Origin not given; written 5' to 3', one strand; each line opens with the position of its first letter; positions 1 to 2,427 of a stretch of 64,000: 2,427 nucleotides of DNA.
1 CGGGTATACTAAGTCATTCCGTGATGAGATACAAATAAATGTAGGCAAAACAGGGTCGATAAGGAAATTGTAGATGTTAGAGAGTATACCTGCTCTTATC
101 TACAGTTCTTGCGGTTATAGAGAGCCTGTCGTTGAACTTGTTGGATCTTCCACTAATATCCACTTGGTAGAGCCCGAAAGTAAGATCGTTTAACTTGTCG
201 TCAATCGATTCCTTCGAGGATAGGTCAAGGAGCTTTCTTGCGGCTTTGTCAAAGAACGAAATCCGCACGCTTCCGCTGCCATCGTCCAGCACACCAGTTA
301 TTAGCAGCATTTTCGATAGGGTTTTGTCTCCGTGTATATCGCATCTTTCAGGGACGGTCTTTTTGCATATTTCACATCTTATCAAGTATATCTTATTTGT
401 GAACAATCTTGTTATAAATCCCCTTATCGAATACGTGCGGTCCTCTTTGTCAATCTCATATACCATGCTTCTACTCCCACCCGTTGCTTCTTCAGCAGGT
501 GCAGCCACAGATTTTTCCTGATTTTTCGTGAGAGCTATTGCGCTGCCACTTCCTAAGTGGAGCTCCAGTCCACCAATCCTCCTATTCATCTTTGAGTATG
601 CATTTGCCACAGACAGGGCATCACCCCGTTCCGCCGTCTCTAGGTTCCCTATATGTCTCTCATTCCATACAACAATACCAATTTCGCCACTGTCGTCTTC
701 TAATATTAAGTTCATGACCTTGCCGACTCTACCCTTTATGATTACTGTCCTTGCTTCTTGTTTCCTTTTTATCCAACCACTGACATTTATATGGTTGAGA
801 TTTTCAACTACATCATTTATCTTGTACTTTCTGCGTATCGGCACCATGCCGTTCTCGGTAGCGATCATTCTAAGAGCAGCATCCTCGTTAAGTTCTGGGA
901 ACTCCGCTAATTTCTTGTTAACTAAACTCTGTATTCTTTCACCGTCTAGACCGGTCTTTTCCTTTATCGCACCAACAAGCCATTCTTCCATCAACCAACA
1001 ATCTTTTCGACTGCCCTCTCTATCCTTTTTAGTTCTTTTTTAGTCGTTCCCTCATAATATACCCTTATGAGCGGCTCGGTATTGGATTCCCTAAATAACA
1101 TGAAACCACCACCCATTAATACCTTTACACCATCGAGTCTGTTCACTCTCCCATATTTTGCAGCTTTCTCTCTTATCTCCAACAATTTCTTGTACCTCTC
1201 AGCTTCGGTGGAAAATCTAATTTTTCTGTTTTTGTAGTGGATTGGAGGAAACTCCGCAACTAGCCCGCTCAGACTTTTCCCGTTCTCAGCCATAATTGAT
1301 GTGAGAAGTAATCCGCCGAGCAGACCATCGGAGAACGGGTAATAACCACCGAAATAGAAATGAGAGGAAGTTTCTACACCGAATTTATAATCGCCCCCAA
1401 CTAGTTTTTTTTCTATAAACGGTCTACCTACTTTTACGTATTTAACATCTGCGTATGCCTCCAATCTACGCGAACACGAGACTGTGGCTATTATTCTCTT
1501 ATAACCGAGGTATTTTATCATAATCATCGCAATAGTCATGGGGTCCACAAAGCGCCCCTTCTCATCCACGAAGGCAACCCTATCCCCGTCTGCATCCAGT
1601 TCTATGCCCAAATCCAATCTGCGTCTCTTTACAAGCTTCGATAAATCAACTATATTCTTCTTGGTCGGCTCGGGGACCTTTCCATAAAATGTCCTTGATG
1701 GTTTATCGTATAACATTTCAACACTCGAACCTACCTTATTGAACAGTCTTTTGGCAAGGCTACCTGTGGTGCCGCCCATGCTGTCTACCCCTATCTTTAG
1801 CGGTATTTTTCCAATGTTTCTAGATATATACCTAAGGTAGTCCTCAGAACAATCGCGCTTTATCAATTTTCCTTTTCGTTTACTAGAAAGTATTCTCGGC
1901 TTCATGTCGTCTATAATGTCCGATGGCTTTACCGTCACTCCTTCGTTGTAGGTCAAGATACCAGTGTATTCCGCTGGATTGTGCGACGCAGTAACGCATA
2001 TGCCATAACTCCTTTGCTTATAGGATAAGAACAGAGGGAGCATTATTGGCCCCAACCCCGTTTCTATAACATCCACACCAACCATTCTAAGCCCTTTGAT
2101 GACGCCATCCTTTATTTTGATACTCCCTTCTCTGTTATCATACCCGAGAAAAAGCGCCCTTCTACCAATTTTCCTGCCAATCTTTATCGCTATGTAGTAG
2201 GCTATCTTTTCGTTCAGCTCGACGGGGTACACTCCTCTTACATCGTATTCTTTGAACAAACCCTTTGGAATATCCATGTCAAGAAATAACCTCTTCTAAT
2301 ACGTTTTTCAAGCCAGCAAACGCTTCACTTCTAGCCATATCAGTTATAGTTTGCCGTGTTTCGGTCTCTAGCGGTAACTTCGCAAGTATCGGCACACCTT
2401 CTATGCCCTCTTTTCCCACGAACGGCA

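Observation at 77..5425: Tightly overlapped DNA-metabolism operon (RAM-domain protein, radA, mrp, phosphohexomutase, rpa) headed by a divergent Cas4-like nuclease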

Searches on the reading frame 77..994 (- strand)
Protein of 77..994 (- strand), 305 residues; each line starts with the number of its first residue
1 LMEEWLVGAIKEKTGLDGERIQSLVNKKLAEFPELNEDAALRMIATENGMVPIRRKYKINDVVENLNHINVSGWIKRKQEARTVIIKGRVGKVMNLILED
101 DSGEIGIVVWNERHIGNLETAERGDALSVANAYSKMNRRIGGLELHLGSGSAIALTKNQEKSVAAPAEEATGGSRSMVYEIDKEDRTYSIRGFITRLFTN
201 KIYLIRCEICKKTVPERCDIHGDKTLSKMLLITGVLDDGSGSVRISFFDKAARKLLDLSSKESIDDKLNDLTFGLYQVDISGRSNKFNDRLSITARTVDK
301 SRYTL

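Call 3: search_protein_families(library=pfam, proteins=[window:77-994:-], max_evalue=0.01)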
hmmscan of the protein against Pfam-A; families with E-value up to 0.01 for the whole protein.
window:77-994:- (305 aa): 2 families
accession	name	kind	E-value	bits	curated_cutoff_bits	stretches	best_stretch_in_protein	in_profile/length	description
PF01336.31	tRNA_anti-codon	-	5.1e-10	39.6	27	1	70-129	2-53/75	OB-fold nucleic acid binding domain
PF17244.8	CDC24_OB3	-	0.0087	16.3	25.4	0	90-135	27-76/216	Cell division control protein 24, OB domain 3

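Call 4: search_protein_families(library=ncbifam, proteins=[window:77-994:-], max_evalue=0.01)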
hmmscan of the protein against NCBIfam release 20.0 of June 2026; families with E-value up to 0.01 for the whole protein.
window:77-994:- (305 aa): 15 families
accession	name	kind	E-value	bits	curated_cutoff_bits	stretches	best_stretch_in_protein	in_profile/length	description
NF006255.0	PRK08402.1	equivalog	4e-25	88.5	442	1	4-272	7-286/355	replication factor A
NF009030.0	PRK12366.1-1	equivalog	1.2e-19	70.3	1147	1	34-265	510-746/796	replication factor A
NF009031.0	PRK12366.1-2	equivalog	2.9e-17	62.4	767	1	69-262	410-593/647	replication factor A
NF011288.0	PRK14699.1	equivalog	1.7e-11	43.7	544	1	55-154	165-264/484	replication factor A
NF009032.0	PRK12366.1-3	equivalog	1.7e-11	43.1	773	2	19-154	17-155/651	replication factor A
NF005554.0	PRK07218.1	equivalog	1.3e-10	40.8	447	2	51-197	53-184/423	Single-stranded DNA binding protein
NF005551.0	PRK07211.1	equivalog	2.1e-09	37.2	575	1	51-156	156-259/485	single-stranded DNA binding protein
NF012035.0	PRK15491.1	equivalog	5e-09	35.9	362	1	56-159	166-269/374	replication factor A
NF009034.0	PRK12366.1-5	equivalog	7.4e-08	31.2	789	1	19-157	17-160/642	replication factor A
NF005050.0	PRK06461.1-4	equivalog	2.5e-06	27.7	176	1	57-192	6-135/151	single-stranded DNA-binding protein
NF005049.0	PRK06461.1-3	equivalog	2.5e-05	24.5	188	1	57-157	5-100/144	single-stranded DNA-binding protein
NF004998.0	PRK06386.1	equivalog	8.9e-05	21.9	556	1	175-261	207-294/358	replication factor A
NF005553.0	PRK07217.1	subfamily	0.0005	19.5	353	1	180-263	164-250/311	replication factor A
NF005051.0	PRK06461.1-5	equivalog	0.0011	19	235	1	58-163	4-103/146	single-stranded DNA-binding protein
NF005048.0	PRK06461.1-1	equivalog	0.003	17.9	230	1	58-156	4-96/148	single-stranded DNA-binding protein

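Call 50: search_solved_structures(query=window:77-991:-, max_evalue=0.01)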
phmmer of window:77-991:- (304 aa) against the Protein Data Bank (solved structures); distinct sequences matched with E-value up to 0.01: 8.
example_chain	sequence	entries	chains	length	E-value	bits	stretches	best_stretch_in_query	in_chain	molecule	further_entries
8aaj_A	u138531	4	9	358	2.3e-23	86.2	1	5-271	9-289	Replication factor A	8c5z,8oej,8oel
8aas_A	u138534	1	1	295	3e-18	69.5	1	67-271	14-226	Replication factor A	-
8aa9_A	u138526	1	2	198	1.2e-11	47.8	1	5-168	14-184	Replication factor A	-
8c5y_A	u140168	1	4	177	1.1e-06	31.5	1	173-271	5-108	Replication factor A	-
2k50_A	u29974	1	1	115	6.4e-05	25.7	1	67-146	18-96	Replication factor A related protein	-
2mna_A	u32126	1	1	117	0.0002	24.1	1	57-155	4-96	Single-stranded DNA binding protein (SSB)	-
7wcg_A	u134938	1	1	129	0.00022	24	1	57-156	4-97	Single-stranded DNA binding protein Ssb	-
1o7i_A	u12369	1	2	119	0.00022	24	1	57-155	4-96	SINGLE STRANDED DNA BINDING PROTEIN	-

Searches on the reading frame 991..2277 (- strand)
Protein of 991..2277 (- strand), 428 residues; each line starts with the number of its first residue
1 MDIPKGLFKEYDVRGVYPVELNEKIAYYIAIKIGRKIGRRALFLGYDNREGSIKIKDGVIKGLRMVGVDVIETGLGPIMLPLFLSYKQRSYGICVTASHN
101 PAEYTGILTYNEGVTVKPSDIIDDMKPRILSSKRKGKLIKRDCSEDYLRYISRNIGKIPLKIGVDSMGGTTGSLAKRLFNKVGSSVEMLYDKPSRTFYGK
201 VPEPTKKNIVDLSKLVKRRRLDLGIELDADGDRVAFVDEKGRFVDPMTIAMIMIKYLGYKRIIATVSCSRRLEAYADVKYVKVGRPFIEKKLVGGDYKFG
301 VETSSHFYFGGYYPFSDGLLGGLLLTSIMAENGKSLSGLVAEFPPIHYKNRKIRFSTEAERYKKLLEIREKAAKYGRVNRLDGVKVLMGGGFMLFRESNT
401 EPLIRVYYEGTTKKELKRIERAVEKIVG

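Call 3: search_protein_families(library=pfam, proteins=[window:991-2277:-], max_evalue=0.01)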
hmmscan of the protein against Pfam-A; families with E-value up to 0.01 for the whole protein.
window:991-2277:- (428 aa): 4 families
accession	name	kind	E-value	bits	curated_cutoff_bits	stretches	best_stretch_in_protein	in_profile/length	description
PF02878.22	PGM_PMM_I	-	4.4e-19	69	22.5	1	7-119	3-122/138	Phosphoglucomutase/phosphomannomutase, alpha/beta/alpha domain I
PF02879.22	PGM_PMM_II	-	4.1e-18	66.3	29.3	1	148-241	4-103/103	Phosphoglucomutase/phosphomannomutase, alpha/beta/alpha domain II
PF02880.22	PGM_PMM_III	-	3.3e-14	53.4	20.7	1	248-343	4-111/115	Phosphoglucomutase/phosphomannomutase, alpha/beta/alpha domain III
PF00408.26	PGM_PMM_IV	-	1.7e-10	41.3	23.1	1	364-424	11-66/68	Phosphoglucomutase/phosphomannomutase, C-terminal domain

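Call 4: search_protein_families(library=ncbifam, proteins=[window:991-2277:-], max_evalue=0.01)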
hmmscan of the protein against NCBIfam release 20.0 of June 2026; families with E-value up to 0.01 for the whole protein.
window:991-2277:- (428 aa): 7 families
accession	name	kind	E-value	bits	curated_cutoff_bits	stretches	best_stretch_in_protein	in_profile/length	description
TIGR03990.1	Arch_GlmM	equivalog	2.3e-77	260.7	439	1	7-426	3-443/444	phosphoglucosamine mutase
NF007088.0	PRK09542.1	equivalog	1.4e-53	182.5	618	1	7-427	11-453/456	phosphomannomutase/phosphoglucomutase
NF046027.1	PhglucPhmanMutPgmG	equivalog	1.3e-50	172.4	600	1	7-425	9-448/460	phosphoglucomutase/phosphomannomutase PgmG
TIGR01455.1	glmM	equivalog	1e-40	139.8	447.55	1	39-427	38-440/442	phosphoglucosamine mutase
NF011943.0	PRK15414.1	subfamily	9e-33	114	801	1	7-416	6-442/456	phosphomannomutase CpsG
NF005737.0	PRK07564.1-1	equivalog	1.1e-05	24.3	378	1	159-252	205-301/543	alpha-D-glucose phosphate-specific phosphoglucomutase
TIGR01132.1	pgm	equivalog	0.00018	20.1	778.05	0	155-261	225-338/546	phosphoglucomutase (alpha-D-glucose-1,6-bisphosphate-dependent)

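Call 68: search_solved_structures(query=window:991-2277:-, max_evalue=1e-20)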
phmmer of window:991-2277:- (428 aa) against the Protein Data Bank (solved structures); distinct sequences matched with E-value up to 1e-20: 24.
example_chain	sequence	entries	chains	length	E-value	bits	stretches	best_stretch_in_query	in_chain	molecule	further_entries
2fkf_A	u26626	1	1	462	3.3e-41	144.9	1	3-421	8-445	Phosphomannomutase/phosphoglucomutase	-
2h4l_X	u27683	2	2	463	3.4e-41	144.9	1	3-421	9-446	Phosphomannomutase/phosphoglucomutase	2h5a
1k35_A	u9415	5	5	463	3.4e-41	144.9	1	3-421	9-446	Phosphomannomutase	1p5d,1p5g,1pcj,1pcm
4mrq_A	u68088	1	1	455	5.1e-41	144.3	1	3-421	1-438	Phosphomannomutase/phosphoglucomutase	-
1k2y_X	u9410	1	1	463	8.8e-41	143.5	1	3-421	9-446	phosphomannomutase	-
2fkm_X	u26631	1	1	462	1.2e-40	143.1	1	3-421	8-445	Phosphomannomutase/phosphoglucomutase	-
3rsm_A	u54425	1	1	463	1.7e-40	142.6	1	3-421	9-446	Phosphomannomutase/phosphoglucomutase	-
4il8_A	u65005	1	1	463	2.9e-40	141.8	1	3-421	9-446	Phosphomannomutase/phosphoglucomutase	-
3bkq_X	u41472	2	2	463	5.1e-40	141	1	3-421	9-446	Phosphomannomutase/phosphoglucomutase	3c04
9du5_A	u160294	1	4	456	1.2e-39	139.8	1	7-416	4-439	Phosphoglucomutase/phosphomannomutase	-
1wqa_A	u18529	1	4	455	2.1e-38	135.7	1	7-416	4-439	phospho-sugar mutase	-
3uw2_A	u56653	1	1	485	1.3e-36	129.8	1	4-420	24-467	Phosphoglucomutase/phosphomannomutase family protein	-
5kl0_A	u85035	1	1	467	1e-35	126.8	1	7-409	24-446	Phosphoglucomutase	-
5bmn_A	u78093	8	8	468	1.1e-35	126.7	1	7-409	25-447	Phosphoglucomutase | Phosphomannomutase/phosphoglucomutase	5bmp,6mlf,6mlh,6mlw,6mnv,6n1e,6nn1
6nn2_A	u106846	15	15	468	1.1e-35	126.7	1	7-409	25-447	Phosphoglucomutase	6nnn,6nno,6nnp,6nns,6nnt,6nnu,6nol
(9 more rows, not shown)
